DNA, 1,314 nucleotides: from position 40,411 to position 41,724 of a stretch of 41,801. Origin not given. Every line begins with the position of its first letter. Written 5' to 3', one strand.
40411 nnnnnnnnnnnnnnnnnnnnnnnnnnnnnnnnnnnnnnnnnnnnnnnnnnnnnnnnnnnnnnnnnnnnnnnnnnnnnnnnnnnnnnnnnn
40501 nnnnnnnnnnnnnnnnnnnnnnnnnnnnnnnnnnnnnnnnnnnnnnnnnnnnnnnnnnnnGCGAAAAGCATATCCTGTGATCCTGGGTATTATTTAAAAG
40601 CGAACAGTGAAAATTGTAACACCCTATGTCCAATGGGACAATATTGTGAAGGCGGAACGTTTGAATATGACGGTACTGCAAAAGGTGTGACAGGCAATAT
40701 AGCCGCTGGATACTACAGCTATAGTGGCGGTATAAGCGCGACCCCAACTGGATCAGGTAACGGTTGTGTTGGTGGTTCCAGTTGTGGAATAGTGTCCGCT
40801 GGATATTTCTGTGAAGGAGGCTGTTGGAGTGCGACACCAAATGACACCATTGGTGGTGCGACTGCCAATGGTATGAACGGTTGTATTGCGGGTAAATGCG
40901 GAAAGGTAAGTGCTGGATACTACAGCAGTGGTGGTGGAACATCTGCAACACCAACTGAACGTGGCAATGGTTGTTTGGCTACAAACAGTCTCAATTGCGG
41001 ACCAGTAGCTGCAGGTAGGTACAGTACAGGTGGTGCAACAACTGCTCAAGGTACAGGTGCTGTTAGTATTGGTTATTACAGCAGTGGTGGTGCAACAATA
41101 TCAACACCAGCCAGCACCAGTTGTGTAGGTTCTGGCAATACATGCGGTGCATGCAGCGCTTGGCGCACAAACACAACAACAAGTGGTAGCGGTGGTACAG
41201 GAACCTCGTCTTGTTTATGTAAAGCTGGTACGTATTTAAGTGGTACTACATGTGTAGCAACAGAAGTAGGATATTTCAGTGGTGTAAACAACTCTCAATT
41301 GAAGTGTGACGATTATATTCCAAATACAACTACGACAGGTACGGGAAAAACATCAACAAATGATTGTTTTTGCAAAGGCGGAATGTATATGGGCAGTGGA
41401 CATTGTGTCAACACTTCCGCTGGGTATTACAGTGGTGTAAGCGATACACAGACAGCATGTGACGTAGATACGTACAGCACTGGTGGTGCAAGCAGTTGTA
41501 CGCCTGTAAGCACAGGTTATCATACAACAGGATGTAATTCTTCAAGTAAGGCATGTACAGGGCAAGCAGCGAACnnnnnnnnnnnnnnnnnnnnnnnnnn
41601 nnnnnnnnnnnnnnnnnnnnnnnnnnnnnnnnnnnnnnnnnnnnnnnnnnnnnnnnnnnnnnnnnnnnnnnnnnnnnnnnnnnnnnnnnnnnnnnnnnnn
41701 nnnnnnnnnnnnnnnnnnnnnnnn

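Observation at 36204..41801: Two tandem giant surface proteins combining bacterial adhesin-type repeats with eukaryote-like Cys-rich repeats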

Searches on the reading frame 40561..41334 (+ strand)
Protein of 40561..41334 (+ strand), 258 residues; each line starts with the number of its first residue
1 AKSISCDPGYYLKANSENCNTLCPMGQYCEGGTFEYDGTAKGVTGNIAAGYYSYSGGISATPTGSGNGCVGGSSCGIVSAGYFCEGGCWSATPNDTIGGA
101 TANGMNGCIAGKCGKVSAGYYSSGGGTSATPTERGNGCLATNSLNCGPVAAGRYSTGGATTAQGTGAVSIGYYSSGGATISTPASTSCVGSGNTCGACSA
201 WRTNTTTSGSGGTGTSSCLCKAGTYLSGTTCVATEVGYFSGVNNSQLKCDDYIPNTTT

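Call 60: predict_structure(alignment_id=A3)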
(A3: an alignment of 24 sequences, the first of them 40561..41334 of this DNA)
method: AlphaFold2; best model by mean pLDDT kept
length: 258 residues; sequences in the alignment: 24
mean_pLDDT: 74.0   pTM: 0.70
mean pLDDT of the five models: 74.0, 69.2, 68.6, 67.8, 65.5
residues with pLDDT >= 90: 85; 70-90: 77; 50-70: 40; < 50: 56
segments of 3 or more residues with pLDDT < 50: 97-104, 147-164, 203-208, 236-258
pLDDT, mean of each block of 10 residues (from residue 1): 93 92 92 93 93 94 93 93 91 65 63 86 88 82 51 35 60 82 84 81 47 61 61 55 42 40
secondary structure, 60 per line:
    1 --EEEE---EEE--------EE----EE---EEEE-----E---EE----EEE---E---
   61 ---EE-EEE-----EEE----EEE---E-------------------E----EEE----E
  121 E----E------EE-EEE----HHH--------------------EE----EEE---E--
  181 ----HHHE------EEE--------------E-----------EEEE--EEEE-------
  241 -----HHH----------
elements in order: E3-6 E10-12 E32-35 E51-53 E67-69 E75-77 E82-84 E113-115 E136-138 E172-174 E195-197 E224-227 E230-233
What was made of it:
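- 40570..41154 (+): One canonical Cys unit of B followed by five VSAGYY-type units (residues 386-580). In the AF2 model of B 383-640, pLDDT is above 90 for the first 90 residues and pTM is 0.70 (call 60).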

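Call 62: fold_search(model_id=the predicted structure, library=pdb)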
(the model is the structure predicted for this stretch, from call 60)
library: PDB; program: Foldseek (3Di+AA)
matches with E <= 10: 23; with E <= 0.001: 0
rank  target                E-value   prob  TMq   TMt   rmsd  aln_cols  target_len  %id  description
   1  8tx1                  4.2e-01  0.08  0.18  0.04  17.1       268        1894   19  Characterization of the Chlamydomonas Flagellar Mastigoneme Filament Structure at 3.6A (released 2023-10-25)
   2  8wa2_A                5.2e-01  0.16  0.24  0.05  11.9       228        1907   16  cryo-EM structure of native mastigonemes isolated from Chlamydomonas reinhardtii at 3.0 angstrom resolution (released 2024-04-10)
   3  8wa2_C                6.1e-01  0.13  0.25  0.06  16.1       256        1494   14  cryo-EM structure of native mastigonemes isolated from Chlamydomonas reinhardtii at 3.0 angstrom resolution (released 2024-04-10)
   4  9b4h_A                6.4e-01  0.11  0.22  0.05  15.6       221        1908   21  Chlamydomonas reinhardtii mastigoneme filament (released 2024-04-10)
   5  8wa2_E                6.8e-01  0.33  0.26  0.06   8.8       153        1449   16  cryo-EM structure of native mastigonemes isolated from Chlamydomonas reinhardtii at 3.0 angstrom resolution (released 2024-04-10)
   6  8wa2_F                1.4e+00  0.18  0.25  0.06   8.7       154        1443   17  cryo-EM structure of native mastigonemes isolated from Chlamydomonas reinhardtii at 3.0 angstrom resolution (released 2024-04-10)
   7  9vqm_D                2.2e+00  0.06  0.16  0.06  17.9       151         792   20  Cryo-EM structure of Elapor1WT in tetrameric form (released 2025-07-23)
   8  9vqm_C                2.3e+00  0.05  0.17  0.06  18.0       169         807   18  Cryo-EM structure of Elapor1WT in tetrameric form (released 2025-07-23)
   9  9vqm_A                3.0e+00  0.02  0.14  0.06  18.0       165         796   19  Cryo-EM structure of Elapor1WT in tetrameric form (released 2025-07-23)
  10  2hey_T                3.2e+00  0.04  0.14  0.22   9.5       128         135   17  Crystal structure of murine OX40L bound to human OX40 (released 2006-08-29)
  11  7dd6_B                4.4e+00  0.06  0.11  0.04   7.8        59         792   22  Structure of Ca2+/L-Trp-bonnd Calcium-Sensing Receptor in active state (released 2021-06-16)
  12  7dd5_B                5.2e+00  0.06  0.10  0.04   6.4        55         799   25  Structure of Calcium-Sensing Receptor in complex with NPS-2143 (released 2021-06-16)
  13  9vqm_B                5.8e+00  0.02  0.15  0.06  18.9       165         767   18  Cryo-EM structure of Elapor1WT in tetrameric form (released 2025-07-23)
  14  8wpg_A                6.1e+00  0.06  0.14  0.05   6.9        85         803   18  Human calcium-sensing receptor bound with cinacalcet in detergent (released 2023-11-22)
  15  8trs_D                6.8e+00  0.02  0.14  0.23  10.2       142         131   13  Structure of the EphA2 CRD bound to FabS1CE_C1, trigonal form (released 2023-11-22)
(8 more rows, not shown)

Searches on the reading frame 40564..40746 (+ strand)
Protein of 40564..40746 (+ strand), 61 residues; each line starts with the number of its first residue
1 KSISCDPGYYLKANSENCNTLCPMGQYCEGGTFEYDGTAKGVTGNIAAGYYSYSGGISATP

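Call 91: search_protein_families(library=pfam, proteins=[window:40564-40746:+], max_evalue=10)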
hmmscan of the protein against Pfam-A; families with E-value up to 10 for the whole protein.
seq(61 aa): 4 families
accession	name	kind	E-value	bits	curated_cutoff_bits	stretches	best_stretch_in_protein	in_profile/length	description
PF13948.11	DUF4215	-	0.0098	16.6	27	1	3-26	2-25/47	Domain of unknown function (DUF4215)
PF00020.24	TNFR_c6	-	0.13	13.1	29.4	1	5-27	1-26/39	TNFR/NGFR cysteine-rich region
PF09402.16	MSC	-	0.24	11.2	29.7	1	2-30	65-93/337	Man1-Src1p-C-terminal domain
PF23091.2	TNFR_ELAPOR1_6th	-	0.25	11.7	33.2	1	5-30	2-25/41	ELAPOR1-like, TNF receptor-like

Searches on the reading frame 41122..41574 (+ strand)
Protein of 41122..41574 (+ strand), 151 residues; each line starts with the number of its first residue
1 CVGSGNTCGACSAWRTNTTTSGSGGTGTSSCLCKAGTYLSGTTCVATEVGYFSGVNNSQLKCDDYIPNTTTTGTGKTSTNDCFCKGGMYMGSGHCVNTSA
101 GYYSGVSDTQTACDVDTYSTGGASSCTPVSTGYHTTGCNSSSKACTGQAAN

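Call 91: search_protein_families(library=pfam, proteins=[window:41122-41574:+], max_evalue=10)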
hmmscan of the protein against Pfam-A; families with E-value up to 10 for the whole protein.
seq(151 aa): 0 families
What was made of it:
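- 41125..41568 (+): Cys-rich block of B (residues 571-718), CxCK[AG]G.Y type. No Pfam hit (call 91).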
